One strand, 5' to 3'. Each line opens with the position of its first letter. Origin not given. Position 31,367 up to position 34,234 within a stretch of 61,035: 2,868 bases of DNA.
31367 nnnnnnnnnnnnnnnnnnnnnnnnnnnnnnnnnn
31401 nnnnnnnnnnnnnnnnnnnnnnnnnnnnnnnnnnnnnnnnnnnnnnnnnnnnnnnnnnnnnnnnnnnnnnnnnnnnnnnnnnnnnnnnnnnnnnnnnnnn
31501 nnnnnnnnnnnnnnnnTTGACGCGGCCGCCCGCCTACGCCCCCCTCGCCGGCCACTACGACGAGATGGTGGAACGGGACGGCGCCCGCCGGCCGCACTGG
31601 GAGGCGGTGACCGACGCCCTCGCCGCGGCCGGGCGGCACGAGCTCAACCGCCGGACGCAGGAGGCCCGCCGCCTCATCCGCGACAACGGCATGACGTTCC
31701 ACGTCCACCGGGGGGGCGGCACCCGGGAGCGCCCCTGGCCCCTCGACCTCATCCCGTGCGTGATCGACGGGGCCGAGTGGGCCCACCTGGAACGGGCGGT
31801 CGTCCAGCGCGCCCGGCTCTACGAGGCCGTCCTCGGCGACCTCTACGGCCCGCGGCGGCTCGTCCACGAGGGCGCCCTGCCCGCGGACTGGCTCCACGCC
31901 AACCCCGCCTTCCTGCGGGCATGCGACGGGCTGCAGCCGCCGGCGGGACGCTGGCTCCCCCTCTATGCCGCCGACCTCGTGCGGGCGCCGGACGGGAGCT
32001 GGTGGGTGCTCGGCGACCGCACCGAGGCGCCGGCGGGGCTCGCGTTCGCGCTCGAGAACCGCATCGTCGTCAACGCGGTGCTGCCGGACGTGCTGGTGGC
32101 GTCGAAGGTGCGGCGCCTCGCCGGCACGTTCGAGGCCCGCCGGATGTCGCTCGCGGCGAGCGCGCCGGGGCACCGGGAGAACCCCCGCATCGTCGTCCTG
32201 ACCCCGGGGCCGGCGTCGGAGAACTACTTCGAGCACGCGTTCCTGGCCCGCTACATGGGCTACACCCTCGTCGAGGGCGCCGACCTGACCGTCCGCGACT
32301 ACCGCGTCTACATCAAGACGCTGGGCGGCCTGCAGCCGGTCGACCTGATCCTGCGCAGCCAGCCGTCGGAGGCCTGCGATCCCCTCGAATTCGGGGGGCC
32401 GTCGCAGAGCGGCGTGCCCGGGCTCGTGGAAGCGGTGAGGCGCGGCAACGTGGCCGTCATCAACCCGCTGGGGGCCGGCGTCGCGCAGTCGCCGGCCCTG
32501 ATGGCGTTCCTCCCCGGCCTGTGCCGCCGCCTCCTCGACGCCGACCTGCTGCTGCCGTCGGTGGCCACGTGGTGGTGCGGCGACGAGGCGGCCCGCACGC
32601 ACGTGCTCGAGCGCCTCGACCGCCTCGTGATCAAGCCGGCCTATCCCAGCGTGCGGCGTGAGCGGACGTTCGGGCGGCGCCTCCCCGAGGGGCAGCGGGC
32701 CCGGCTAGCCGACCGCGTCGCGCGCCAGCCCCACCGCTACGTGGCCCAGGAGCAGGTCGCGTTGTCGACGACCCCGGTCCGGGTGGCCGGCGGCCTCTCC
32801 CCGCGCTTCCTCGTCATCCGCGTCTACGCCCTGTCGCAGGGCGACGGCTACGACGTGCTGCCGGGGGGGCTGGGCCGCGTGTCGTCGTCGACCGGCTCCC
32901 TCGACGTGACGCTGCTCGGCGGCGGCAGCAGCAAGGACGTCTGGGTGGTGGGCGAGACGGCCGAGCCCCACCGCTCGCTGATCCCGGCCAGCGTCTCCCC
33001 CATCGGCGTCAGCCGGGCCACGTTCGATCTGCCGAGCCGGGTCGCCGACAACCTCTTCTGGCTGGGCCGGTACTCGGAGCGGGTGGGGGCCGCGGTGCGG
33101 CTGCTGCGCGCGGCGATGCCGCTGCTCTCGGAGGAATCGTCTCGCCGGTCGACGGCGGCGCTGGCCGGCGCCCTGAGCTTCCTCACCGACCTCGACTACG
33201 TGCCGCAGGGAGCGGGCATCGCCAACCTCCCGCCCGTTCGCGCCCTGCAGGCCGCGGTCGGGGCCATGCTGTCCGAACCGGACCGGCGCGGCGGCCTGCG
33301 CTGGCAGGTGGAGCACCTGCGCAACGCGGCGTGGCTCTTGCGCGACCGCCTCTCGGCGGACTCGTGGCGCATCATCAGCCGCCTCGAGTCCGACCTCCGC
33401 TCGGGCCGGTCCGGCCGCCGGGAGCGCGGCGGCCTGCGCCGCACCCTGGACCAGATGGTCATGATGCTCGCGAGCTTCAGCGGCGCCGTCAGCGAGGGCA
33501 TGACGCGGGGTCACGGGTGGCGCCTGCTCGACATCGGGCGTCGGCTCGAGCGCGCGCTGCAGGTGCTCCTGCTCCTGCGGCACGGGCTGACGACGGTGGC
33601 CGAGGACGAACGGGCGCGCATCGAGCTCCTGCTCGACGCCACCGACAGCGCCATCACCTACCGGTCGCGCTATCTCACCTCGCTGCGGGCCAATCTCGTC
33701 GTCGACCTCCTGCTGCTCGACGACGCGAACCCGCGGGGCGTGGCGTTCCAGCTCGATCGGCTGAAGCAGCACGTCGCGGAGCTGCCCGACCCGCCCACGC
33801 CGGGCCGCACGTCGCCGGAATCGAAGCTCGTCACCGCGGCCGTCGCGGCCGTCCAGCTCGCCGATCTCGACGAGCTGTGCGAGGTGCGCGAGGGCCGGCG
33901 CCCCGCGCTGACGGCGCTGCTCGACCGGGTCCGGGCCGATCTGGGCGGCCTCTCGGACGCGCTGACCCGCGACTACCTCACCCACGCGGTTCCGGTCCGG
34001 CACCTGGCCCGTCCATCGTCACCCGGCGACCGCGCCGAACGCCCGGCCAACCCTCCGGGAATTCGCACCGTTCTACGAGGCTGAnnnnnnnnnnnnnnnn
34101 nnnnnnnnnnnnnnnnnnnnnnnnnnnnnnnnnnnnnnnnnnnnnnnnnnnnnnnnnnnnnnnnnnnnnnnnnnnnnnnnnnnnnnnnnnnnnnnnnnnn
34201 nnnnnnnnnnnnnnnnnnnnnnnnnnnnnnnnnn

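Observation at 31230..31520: In-phase 27-bp tandem repeat forms a possible 96-aa repeat-peptide ORF, coupled at both ends, inside the transglutaminase/ATP-grasp operon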

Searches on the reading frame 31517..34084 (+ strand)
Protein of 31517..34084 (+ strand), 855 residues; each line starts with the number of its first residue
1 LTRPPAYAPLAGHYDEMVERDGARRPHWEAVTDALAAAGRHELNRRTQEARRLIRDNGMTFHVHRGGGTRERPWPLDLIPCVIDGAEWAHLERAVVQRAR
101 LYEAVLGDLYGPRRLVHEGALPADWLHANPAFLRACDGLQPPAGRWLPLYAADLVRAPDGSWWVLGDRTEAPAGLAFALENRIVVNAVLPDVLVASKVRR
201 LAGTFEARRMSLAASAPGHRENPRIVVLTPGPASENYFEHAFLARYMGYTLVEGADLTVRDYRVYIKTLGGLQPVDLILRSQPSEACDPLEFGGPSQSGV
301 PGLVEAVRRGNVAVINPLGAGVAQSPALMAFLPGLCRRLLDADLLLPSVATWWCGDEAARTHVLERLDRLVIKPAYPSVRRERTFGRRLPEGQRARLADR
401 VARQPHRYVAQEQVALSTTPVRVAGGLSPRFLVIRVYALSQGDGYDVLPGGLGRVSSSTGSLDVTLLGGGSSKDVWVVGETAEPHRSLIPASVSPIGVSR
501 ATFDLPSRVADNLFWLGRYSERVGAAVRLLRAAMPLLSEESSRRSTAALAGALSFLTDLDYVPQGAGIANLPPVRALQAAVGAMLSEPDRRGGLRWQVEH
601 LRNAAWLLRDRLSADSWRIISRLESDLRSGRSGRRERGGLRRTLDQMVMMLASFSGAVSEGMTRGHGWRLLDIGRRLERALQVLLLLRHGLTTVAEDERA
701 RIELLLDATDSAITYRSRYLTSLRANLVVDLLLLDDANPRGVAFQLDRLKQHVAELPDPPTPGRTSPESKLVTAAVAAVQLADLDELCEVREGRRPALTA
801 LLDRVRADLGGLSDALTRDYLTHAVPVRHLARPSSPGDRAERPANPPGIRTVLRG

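Call 5: search_protein_families(library=pfam, proteins=[window:31517-34084:+])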
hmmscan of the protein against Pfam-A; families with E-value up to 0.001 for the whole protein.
window:31517-34084:+ (855 aa): 3 families
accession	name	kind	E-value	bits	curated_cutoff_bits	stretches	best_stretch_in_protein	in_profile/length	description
PF14403.11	CP_ATPgrasp_2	-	2.1e-139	465.1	32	1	80-456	1-374/374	Circularly permuted ATP-grasp type 2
PF04174.18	CP_ATPgrasp_1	-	5e-91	305.6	23.1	1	80-411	1-332/332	A circularly permuted ATPgrasp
PF04168.17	Alpha-E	-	2.4e-68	231.5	20.8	1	505-821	1-294/294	A predicted alpha-helical domain with a conserved ER motif.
